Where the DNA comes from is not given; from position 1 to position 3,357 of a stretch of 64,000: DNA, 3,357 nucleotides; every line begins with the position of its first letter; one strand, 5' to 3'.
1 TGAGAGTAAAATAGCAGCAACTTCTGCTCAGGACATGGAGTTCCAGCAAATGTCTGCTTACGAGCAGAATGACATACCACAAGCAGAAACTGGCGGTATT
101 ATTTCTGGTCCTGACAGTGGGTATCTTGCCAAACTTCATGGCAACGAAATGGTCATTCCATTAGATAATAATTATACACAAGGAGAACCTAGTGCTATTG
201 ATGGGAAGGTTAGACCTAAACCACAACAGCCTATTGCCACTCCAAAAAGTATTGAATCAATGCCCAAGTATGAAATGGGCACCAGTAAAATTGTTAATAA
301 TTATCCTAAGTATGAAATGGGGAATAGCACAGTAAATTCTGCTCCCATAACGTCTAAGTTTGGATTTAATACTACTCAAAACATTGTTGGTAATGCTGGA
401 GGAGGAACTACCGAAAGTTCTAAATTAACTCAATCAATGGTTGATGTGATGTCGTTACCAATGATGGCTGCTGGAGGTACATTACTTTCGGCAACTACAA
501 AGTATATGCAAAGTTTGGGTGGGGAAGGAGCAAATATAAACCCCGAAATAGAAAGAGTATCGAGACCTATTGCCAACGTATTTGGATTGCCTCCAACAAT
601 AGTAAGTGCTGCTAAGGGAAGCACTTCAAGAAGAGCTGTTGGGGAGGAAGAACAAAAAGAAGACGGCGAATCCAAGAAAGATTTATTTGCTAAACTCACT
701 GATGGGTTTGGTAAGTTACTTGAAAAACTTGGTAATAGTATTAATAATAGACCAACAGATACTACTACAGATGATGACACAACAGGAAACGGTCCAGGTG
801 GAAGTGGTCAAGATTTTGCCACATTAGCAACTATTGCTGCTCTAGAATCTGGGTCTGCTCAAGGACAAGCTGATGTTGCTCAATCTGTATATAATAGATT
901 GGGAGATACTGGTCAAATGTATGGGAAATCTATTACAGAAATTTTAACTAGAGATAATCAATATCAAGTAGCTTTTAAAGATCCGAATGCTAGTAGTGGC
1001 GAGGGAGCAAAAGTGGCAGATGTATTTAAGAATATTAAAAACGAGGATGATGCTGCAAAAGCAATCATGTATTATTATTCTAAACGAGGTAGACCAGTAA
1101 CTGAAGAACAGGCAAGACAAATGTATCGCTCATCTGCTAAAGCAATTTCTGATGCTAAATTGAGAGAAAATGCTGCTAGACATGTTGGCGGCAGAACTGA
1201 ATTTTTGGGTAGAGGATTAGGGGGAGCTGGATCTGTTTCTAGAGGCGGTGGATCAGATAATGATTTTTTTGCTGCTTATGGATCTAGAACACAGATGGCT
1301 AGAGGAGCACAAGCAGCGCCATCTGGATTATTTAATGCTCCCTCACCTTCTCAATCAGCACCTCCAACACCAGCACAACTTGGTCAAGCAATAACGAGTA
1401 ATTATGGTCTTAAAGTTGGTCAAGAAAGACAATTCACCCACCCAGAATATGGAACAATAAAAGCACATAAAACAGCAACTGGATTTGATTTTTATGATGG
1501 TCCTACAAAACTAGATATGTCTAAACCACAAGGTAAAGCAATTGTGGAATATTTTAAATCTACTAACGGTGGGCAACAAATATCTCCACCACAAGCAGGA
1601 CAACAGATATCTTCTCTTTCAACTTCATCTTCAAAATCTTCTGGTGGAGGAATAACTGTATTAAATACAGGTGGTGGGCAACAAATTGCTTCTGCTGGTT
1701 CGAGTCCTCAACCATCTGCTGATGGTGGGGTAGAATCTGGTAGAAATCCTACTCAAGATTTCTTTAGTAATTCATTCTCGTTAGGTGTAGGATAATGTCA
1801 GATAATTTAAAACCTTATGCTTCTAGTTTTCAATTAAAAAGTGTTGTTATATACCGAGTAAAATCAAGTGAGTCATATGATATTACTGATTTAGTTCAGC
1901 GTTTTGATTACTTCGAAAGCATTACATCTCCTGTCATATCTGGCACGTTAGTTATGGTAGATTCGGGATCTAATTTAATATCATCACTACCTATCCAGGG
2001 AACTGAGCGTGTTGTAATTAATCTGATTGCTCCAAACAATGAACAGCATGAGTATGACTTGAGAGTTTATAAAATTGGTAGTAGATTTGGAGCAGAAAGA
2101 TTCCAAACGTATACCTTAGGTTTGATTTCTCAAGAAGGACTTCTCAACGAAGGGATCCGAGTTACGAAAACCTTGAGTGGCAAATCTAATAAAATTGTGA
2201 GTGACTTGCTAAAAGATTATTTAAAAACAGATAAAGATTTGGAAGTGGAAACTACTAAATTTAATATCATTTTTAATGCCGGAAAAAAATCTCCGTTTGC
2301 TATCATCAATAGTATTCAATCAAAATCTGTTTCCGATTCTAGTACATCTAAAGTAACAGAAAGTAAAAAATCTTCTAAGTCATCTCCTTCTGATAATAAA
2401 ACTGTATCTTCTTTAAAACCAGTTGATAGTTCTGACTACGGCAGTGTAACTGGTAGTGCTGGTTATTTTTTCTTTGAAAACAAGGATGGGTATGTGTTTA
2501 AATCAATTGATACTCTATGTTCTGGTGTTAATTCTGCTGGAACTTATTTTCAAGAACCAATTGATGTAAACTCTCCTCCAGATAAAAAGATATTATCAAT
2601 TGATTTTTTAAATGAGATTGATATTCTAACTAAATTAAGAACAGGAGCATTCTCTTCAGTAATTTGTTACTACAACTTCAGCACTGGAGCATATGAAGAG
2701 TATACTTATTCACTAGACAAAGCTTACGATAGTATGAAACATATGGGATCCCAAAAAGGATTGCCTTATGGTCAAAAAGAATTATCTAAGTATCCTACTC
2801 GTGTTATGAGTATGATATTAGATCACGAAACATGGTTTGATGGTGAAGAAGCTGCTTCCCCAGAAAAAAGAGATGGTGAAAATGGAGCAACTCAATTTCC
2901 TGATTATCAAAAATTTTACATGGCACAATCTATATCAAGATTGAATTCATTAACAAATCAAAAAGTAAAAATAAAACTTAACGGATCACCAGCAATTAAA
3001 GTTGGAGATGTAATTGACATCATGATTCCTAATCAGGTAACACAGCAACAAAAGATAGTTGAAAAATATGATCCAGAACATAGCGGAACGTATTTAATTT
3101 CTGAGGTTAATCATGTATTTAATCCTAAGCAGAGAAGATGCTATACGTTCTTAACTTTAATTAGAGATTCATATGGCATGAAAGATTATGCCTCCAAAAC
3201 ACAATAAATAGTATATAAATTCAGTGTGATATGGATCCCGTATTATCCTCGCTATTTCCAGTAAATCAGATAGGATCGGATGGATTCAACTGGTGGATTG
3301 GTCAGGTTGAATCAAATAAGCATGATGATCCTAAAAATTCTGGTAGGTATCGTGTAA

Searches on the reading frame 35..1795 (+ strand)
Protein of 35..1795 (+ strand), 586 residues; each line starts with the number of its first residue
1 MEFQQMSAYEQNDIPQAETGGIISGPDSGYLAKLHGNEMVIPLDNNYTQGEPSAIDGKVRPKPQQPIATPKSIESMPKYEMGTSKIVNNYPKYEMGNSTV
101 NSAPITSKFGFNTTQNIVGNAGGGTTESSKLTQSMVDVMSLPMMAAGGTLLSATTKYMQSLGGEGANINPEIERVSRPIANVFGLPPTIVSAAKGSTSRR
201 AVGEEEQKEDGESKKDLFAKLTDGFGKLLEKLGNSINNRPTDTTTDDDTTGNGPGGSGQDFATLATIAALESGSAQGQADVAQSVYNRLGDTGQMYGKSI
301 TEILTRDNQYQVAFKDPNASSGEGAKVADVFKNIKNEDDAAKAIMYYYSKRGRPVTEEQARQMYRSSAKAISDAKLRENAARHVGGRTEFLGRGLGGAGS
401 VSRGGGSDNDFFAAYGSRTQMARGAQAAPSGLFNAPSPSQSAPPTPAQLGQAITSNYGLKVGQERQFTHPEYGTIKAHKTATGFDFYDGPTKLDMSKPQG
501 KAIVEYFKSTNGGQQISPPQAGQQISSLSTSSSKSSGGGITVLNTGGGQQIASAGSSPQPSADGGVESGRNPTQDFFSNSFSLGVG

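Call 9: search_protein_families(library=phrogs, proteins=[window:35-1795:+], max_evalue=0.00001)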
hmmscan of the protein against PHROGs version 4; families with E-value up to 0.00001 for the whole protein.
window:35-1795:+ (586 aa): 1 family
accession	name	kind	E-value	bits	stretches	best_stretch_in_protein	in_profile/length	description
phrog_10925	-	unknown function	8.1e-58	197.7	1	4-256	298-531/839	-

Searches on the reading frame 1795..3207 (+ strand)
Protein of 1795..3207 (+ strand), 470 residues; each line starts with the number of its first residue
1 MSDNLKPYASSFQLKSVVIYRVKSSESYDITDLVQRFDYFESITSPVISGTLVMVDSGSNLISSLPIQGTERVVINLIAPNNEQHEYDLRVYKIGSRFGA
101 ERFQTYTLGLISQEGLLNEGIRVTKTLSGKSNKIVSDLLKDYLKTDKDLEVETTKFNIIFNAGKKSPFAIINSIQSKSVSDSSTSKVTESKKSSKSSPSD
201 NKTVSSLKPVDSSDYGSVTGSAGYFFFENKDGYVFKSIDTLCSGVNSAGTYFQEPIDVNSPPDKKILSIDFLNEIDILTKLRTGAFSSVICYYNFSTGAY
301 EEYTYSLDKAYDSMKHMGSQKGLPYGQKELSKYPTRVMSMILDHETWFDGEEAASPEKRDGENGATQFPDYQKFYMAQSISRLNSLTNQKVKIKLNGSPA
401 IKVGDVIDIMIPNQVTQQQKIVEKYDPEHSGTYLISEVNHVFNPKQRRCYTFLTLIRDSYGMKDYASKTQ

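Call 9: search_protein_families(library=phrogs, proteins=[window:1795-3207:+], max_evalue=0.00001)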
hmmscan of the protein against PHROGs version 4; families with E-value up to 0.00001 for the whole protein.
window:1795-3207:+ (470 aa): 2 families
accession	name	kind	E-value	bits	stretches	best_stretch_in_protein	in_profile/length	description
phrog_350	-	tail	2.7e-116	390.1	1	8-467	9-435/436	tail protein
phrog_24827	-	tail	4.6e-16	60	1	222-459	21-279/282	tail protein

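Call 11: search_dna_similar(query=window:1795-3207:+, collection=phages, mode=protein, max_rows=25)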
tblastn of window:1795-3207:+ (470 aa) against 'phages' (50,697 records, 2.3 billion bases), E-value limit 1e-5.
Records with a match: 317; places in all: 317; records where one place covers at least 80% of the query: 110.
Best place of each record, by identity: <60% 317.
By first word of the organism name: Synechococcus 244; Cyanophage 44; Prochlorococcus 12; Marine 6; Aeromonas 4; Methylophilales 4; Pelagibacter 2; Acinetobacter 1.
By host as written in the record: - 124; Synechococcus 41; Synechococcus sp. 38; Synechococcus sp. WH7803 24; Synechococcus sp. MW02 15; Synechococcus sp. WH 7803 12; Synechococcus sp. WH8102 7; Methylophilales_sp._H5P1 4; and 27 more.
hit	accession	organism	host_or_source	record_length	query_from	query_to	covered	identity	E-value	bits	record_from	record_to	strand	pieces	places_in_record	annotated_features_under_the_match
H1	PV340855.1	Synechococcus phage Sf-FR1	Synechococcus sp. WH8102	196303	7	470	99%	51.2%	1e-141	454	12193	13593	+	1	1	tail protein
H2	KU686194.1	Synechococcus phage S-CAM1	Synechococcus sp.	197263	1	468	100%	46.8%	4e-117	384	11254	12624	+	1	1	structural protein | hypothetical protein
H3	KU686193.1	Synechococcus phage S-CAM1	Synechococcus sp.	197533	1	468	100%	46.8%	4e-117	384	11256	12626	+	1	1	structural protein | hypothetical protein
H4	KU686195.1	Synechococcus phage S-CAM1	Synechococcus sp.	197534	1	468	100%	46.8%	4e-117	384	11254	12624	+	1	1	structural protein | hypothetical protein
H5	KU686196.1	Synechococcus phage S-CAM1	Synechococcus sp.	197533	1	468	100%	46.8%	4e-117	384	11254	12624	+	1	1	structural protein | hypothetical protein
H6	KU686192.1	Synechococcus phage S-CAM1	Synechococcus sp.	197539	1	468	100%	46.8%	4e-117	384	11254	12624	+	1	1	structural protein | hypothetical protein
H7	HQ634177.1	Synechococcus phage S-CAM1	Synechococcus sp. WH7803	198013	1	468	100%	46.8%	4e-117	384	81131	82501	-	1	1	hypothetical protein (x2)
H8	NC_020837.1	Synechococcus phage S-CAM1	Synechococcus sp. WH7803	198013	1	468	100%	46.8%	4e-117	384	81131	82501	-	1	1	tail protein | hypothetical protein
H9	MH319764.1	Marine virus AG-345-P14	single cell amplified by WGA-X; seawater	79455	1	469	100%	46.6%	3e-113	372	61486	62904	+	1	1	record has no annotation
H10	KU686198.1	Synechococcus phage S-CAM3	Synechococcus sp.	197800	1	470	100%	46.1%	1e-120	393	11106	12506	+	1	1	hypothetical protein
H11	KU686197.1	Synechococcus phage S-CAM3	Synechococcus sp.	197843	1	470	100%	46.1%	1e-120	393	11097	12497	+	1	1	hypothetical protein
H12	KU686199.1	Synechococcus phage S-CAM3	Synechococcus sp.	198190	1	470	100%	46.1%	1e-120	393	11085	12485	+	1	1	hypothetical protein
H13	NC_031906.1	Synechococcus phage S-CAM3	Synechococcus sp.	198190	1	470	100%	46.1%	1e-120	393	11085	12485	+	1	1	tail protein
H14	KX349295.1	Cyanophage S-RIM44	Synechococcus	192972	1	470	100%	41.2%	1e-90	307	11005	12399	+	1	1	hypothetical protein (x2)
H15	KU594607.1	Cyanophage S-RIM44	Synechococcus sp.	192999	1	470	100%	41.2%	1e-90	307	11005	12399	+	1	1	hypothetical protein (x2)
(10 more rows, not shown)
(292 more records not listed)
